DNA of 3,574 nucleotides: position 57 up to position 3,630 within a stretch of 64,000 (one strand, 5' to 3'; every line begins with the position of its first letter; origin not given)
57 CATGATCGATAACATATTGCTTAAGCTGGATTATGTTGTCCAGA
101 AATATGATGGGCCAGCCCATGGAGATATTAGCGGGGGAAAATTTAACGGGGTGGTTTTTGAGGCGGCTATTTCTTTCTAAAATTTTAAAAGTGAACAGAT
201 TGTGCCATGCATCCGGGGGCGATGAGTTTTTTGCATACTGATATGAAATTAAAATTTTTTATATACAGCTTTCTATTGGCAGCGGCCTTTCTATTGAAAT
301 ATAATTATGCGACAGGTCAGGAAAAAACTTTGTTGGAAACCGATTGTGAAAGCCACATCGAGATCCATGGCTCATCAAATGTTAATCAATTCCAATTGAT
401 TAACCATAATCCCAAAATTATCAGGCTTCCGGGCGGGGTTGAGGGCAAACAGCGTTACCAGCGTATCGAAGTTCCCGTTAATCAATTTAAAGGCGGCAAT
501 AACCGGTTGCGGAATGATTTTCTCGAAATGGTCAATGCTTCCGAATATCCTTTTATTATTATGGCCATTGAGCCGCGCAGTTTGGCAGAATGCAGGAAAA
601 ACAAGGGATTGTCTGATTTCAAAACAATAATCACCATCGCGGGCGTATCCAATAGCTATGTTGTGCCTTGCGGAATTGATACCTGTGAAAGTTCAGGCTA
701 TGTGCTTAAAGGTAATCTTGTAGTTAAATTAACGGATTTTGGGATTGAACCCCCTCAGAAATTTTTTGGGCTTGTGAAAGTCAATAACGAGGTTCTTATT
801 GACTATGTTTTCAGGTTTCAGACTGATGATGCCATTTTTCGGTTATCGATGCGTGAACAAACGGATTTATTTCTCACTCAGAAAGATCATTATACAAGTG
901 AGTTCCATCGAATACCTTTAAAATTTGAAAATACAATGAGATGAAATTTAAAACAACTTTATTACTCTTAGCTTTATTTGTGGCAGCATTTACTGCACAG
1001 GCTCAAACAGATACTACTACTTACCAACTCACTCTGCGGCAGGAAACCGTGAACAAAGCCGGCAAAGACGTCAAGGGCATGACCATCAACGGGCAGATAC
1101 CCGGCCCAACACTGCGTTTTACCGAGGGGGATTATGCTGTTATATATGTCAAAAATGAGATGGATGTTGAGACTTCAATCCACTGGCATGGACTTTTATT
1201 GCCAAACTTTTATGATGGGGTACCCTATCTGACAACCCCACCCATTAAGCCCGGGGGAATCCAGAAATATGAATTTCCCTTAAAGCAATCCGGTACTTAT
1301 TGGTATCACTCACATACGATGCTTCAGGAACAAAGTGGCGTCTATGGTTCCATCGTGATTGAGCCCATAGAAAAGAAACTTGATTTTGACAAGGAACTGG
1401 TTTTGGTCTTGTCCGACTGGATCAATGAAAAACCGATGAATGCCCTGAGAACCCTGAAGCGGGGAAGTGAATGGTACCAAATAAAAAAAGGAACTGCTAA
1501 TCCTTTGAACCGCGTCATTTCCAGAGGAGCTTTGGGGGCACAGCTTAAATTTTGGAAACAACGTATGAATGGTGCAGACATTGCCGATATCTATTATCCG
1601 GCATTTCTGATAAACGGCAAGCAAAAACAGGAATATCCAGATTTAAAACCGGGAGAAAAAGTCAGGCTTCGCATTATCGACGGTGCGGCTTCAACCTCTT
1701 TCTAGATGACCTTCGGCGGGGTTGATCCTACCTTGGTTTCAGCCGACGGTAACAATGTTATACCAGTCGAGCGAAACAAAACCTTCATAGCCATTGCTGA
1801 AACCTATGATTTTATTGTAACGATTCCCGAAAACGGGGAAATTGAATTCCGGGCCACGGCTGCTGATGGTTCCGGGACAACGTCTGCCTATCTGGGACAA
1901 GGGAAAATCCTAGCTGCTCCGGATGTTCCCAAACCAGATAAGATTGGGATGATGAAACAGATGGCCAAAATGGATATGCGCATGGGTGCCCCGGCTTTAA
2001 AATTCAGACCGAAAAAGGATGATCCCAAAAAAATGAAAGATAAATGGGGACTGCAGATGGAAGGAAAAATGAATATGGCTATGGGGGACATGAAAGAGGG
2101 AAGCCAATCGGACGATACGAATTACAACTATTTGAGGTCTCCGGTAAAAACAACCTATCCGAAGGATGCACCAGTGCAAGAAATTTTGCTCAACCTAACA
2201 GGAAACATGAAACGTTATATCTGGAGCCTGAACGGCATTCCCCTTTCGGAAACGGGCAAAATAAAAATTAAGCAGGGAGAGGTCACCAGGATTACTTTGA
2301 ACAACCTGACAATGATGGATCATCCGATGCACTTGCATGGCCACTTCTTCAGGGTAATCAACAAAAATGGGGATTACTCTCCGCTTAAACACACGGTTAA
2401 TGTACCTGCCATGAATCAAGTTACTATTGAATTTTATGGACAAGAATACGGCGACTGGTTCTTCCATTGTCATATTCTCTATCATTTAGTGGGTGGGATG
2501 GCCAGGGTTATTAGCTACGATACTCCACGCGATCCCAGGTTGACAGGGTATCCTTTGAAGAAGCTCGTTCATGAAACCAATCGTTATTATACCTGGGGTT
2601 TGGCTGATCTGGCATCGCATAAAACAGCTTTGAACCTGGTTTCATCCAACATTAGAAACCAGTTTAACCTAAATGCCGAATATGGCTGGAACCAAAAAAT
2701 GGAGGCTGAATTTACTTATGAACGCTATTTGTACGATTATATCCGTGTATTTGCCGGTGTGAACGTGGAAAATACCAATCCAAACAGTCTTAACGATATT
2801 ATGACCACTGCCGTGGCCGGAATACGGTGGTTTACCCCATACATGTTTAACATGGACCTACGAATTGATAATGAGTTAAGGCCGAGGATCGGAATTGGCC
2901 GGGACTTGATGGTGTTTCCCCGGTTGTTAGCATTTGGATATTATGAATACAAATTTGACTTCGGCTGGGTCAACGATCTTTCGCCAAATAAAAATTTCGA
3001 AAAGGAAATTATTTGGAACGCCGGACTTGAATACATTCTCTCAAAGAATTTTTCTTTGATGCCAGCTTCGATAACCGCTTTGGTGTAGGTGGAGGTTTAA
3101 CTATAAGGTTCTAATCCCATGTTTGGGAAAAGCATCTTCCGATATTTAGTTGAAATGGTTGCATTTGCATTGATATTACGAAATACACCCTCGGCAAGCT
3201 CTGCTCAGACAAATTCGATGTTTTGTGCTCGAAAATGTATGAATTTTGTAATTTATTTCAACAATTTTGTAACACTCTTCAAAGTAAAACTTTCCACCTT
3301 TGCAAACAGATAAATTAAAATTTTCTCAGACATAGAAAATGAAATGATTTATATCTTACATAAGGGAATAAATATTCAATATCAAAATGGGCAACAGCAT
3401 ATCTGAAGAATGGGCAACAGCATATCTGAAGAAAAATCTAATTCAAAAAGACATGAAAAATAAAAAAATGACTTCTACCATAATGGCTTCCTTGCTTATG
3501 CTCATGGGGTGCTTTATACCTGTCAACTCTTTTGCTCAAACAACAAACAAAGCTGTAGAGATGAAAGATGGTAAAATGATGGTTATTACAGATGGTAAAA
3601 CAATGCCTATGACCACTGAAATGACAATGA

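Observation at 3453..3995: Methionine-saturated secreted repeat protein with a paralog at 19230-19670: candidate undescribed periplasmic Cu(I)-binding family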

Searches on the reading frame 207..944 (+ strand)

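Call 8: search_protein_families(library=pfam, proteins=[window:207-944:+], max_evalue=0.001)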
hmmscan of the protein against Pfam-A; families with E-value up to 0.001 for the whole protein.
window:207-944:+ (245 aa): 1 family
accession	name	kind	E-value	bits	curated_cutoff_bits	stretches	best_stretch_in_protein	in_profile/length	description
PF04264.18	YceI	-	0.00022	22.1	23.7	1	87-202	47-148/150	YceI-like domain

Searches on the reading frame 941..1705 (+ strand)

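Call 8: search_protein_families(library=pfam, proteins=[window:941-1705:+], max_evalue=0.001)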
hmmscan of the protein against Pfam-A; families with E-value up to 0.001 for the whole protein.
window:941-1705:+ (254 aa): 2 families
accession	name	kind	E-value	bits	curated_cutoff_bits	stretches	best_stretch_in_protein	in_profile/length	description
PF07732.21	Cu-oxidase_3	-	3.4e-37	127.6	21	1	33-142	3-116/119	Multicopper oxidase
PF07731.20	Cu-oxidase_2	-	0.00043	20.5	20.4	0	41-142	23-135/137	Multicopper oxidase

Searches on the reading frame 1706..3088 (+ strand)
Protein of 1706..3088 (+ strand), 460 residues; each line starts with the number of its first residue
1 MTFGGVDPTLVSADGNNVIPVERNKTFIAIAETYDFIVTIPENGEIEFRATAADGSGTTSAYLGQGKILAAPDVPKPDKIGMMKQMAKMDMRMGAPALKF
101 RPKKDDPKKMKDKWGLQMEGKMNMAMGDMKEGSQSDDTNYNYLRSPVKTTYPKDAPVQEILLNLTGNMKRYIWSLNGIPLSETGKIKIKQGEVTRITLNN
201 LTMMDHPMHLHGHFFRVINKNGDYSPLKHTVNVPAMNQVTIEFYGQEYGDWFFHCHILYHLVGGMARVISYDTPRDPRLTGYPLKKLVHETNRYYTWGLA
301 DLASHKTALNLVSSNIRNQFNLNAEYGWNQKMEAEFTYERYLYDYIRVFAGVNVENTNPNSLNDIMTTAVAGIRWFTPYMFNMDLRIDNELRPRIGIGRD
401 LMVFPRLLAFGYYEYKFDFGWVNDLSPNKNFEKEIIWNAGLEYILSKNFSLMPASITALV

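Call 8: search_protein_families(library=pfam, proteins=[window:1706-3088:+], max_evalue=0.001)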
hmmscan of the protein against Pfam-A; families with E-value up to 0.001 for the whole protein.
window:1706-3088:+ (460 aa): 2 families
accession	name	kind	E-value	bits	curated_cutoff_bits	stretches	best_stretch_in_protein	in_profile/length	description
PF07731.20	Cu-oxidase_2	-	9.3e-31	106.9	20.4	1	157-271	5-133/137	Multicopper oxidase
PF00394.28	Cu-oxidase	-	6.3e-07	30.1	21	0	9-45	91-128/157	Multicopper oxidase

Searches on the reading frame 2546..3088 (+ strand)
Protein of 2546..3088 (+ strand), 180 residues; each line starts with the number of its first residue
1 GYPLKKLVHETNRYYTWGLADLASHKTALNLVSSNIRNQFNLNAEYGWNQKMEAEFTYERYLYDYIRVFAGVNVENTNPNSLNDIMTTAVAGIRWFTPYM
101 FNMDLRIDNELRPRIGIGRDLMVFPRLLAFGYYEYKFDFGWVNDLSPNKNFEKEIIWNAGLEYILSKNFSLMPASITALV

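Call 95: search_protein_families(library=pfam, proteins=[window:2546-3088:+], max_evalue=0.01)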
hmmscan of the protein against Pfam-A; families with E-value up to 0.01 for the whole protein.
window:2546-3088:+ (180 aa): 0 families

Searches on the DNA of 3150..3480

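Call 77: search_rna_families(source=window, start=3150, end=3480, threshold=evalue, max_evalue=10)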
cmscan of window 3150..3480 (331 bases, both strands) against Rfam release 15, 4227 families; matches with E-value up to 10: 5.
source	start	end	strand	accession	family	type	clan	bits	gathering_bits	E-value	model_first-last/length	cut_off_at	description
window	3201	3287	-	RF01428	snoR128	Gene; snRNA; snoRNA; CD-box;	-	18.9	40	3.5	1-91/91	no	small nucleolar RNA snoR128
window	3255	3290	+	RF01332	CRISPR-DR19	Gene; CRISPR;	-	17.8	40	1.5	1-37/37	no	CRISPR RNA direct repeat element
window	3220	3290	-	RF00849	mir-60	Gene; miRNA;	-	16.9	67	1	1-72/72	no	mir-60 microRNA precursor family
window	3368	3417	+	RF02929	algC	Cis-reg;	-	13.4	33.8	8.2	1-52/52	no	algC RNA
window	3441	3480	-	RF01185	snR75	Gene; snRNA; snoRNA; CD-box;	CL00045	12.9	40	2.4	45-88/88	5'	Small nucleolar RNA snR75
